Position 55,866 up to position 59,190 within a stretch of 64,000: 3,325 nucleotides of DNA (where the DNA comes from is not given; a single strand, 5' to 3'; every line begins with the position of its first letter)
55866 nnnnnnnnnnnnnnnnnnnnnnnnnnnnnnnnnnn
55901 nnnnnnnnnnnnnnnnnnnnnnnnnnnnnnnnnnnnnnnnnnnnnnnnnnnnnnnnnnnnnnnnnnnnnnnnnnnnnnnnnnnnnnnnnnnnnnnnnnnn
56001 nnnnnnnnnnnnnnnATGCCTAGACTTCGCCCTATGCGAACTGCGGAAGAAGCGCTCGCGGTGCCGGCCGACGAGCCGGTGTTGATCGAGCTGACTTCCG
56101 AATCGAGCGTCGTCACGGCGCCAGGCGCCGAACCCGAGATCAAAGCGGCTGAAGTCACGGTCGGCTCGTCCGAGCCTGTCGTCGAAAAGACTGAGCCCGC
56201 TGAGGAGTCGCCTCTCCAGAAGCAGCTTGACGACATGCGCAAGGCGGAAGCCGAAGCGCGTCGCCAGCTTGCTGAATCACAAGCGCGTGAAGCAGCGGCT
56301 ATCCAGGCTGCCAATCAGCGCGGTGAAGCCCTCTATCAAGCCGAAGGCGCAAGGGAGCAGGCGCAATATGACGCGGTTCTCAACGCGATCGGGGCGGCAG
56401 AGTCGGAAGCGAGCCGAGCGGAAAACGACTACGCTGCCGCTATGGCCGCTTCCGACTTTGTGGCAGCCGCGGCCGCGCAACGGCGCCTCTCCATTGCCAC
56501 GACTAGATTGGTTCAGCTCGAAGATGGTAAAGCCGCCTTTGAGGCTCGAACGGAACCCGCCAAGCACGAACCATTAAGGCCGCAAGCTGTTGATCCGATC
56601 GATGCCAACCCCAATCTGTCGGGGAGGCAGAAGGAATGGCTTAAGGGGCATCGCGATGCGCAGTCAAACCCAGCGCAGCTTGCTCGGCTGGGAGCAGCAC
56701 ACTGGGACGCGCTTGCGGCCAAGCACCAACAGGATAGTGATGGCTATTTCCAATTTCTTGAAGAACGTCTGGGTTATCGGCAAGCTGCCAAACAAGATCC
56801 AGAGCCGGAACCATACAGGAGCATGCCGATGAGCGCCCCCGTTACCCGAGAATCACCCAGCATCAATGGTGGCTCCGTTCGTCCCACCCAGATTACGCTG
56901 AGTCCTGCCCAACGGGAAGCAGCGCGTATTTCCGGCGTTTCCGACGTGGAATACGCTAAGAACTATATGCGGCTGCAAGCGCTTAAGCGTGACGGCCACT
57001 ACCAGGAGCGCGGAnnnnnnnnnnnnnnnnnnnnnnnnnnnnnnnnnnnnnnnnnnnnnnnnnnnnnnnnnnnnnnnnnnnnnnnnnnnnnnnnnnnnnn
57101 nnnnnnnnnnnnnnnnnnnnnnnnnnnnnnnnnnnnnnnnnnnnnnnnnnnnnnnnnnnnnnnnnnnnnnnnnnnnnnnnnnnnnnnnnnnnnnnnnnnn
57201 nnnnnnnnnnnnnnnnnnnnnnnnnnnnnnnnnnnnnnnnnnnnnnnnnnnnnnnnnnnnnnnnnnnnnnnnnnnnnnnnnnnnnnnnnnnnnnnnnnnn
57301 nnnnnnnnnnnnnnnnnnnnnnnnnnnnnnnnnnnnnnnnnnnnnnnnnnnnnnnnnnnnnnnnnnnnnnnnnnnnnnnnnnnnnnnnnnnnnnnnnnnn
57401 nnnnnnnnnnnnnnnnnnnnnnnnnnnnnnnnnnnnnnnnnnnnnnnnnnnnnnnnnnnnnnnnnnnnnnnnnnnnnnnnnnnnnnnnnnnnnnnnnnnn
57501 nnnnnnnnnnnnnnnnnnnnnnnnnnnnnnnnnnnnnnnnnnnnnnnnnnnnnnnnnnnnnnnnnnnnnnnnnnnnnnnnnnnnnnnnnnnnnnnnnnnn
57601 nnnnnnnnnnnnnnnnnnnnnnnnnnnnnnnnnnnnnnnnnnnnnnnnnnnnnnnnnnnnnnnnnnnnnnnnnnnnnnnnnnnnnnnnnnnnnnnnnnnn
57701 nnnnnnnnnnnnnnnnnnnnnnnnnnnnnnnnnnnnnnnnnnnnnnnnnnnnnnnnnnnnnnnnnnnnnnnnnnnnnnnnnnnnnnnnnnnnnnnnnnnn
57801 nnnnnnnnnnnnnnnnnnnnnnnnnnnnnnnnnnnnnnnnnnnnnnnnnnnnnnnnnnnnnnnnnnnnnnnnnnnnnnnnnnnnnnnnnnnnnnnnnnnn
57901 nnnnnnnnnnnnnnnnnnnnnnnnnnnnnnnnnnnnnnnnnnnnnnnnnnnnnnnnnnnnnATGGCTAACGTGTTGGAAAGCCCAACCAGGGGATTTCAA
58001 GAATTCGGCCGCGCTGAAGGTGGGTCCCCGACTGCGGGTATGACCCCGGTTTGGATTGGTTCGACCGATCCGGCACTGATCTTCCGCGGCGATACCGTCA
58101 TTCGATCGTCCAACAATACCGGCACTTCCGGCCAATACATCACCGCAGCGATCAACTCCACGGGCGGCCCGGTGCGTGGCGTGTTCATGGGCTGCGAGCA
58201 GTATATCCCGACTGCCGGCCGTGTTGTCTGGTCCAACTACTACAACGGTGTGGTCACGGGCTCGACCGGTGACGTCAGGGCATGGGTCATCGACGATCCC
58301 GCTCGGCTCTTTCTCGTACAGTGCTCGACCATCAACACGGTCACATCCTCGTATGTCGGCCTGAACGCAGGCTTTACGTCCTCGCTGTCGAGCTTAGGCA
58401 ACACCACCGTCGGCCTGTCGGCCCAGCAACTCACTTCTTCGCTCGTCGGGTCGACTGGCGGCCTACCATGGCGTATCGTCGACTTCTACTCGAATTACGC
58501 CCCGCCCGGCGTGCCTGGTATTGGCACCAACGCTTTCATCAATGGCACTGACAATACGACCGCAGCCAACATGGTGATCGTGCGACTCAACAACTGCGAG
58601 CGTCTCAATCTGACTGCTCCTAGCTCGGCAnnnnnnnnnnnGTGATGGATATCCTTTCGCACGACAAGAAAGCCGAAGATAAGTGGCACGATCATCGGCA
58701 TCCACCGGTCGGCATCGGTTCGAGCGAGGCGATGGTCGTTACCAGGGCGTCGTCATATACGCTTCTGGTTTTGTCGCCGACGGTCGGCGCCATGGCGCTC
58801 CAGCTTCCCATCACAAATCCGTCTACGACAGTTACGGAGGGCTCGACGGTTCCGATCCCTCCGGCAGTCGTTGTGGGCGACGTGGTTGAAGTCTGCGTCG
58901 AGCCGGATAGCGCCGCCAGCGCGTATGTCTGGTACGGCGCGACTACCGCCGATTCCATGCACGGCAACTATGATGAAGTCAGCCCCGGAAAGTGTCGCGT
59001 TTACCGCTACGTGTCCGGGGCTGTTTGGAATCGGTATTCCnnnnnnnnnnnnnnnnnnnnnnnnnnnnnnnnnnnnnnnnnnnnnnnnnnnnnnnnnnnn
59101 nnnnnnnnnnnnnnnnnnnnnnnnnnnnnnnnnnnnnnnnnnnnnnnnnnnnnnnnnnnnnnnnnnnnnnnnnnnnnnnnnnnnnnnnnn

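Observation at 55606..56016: Phage-encoded GroES-like co-chaperonin in the head-assembly block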

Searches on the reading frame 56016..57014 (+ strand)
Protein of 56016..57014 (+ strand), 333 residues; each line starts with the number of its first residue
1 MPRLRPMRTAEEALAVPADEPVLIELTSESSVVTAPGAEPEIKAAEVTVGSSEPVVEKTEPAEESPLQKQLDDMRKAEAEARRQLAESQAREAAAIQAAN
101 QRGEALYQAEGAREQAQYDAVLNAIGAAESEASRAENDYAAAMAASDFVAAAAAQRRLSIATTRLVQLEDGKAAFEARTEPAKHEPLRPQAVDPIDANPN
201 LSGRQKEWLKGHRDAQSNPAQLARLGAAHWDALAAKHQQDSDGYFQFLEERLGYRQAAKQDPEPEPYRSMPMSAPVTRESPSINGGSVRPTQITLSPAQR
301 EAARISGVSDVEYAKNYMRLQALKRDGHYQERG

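Call 3: search_protein_families(library=pfam, proteins=[window:56016-57014:+], max_evalue=1)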
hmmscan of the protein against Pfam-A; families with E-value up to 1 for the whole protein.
window:56016-57014:+ (333 aa): 0 families

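Call 4: search_protein_families(library=phrogs, proteins=[window:56016-57014:+], max_evalue=1)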
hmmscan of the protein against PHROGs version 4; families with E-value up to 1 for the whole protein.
window:56016-57014:+ (333 aa): 1 family
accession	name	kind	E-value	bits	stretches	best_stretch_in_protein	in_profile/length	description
phrog_1538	-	tail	0.12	12.1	1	45-181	403-521/811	tail length tape measure protein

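Call 67: search_dna_similar(query=window:56016-57014:+, collection=phages, mode=protein, max_evalue=0.001, max_rows=20)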
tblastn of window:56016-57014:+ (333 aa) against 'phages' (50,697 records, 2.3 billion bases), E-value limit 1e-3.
Records with a match: 1; places in all: 1; records where one place covers at least 80% of the query: 0.
Best place of each record, by identity: <60% 1.
By first word of the organism name: Caudoviricetes 1.
By host as written in the record: - 1.
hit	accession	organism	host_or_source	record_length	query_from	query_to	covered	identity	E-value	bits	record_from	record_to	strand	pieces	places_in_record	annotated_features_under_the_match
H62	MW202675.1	Caudoviricetes sp.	Manatee Spring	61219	158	330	52%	31.7%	3e-10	67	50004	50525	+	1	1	endopeptidase clp ATP-binding subunit C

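Call 74: search_protein_families(library=ncbifam, proteins=[window:56016-57014:+], max_evalue=0.01)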
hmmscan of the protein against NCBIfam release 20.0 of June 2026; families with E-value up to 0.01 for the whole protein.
window:56016-57014:+ (333 aa): 0 families

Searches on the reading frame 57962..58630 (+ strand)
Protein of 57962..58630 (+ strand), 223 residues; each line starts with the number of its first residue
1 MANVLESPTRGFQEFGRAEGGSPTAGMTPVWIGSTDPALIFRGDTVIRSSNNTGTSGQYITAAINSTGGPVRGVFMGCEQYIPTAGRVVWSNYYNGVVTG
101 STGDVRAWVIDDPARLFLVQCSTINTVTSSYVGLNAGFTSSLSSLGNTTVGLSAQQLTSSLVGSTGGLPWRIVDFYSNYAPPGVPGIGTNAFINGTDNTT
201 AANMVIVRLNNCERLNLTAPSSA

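Call 3: search_protein_families(library=pfam, proteins=[window:57962-58630:+], max_evalue=1)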
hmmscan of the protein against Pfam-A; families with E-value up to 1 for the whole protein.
window:57962-58630:+ (223 aa): 0 families

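Call 4: search_protein_families(library=phrogs, proteins=[window:57962-58630:+], max_evalue=1)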
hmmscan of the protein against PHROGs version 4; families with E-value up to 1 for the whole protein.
window:57962-58630:+ (223 aa): 1 family
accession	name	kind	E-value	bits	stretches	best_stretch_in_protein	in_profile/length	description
phrog_22401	-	unknown function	0.034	15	1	59-110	13-62/168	-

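Call 74: search_protein_families(library=ncbifam, proteins=[window:57962-58630:+], max_evalue=0.01)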
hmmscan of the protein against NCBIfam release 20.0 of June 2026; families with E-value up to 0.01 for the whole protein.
window:57962-58630:+ (223 aa): 0 families

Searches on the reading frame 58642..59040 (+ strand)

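Call 3: search_protein_families(library=pfam, proteins=[window:58642-59040:+], max_evalue=1)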
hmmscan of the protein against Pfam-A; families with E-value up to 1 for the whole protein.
window:58642-59040:+ (133 aa): 2 families
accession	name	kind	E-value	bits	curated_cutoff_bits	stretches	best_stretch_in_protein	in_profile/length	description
PF21801.3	ASPP2-like_RA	-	0.0012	19.1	27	1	62-99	13-49/80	Apoptosis-stimulating of p53 protein 2-like, N-terminal RA domain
PF21712.3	RASSF8-10_RA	-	0.042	14.3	27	1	66-92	13-39/79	Ras association domain-containing protein 8/10, RA domain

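Call 4: search_protein_families(library=phrogs, proteins=[window:58642-59040:+], max_evalue=1)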
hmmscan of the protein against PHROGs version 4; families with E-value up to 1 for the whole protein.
window:58642-59040:+ (133 aa): 1 family
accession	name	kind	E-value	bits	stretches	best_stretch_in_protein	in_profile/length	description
phrog_16054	-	unknown function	0.16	12.9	1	67-89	23-45/58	-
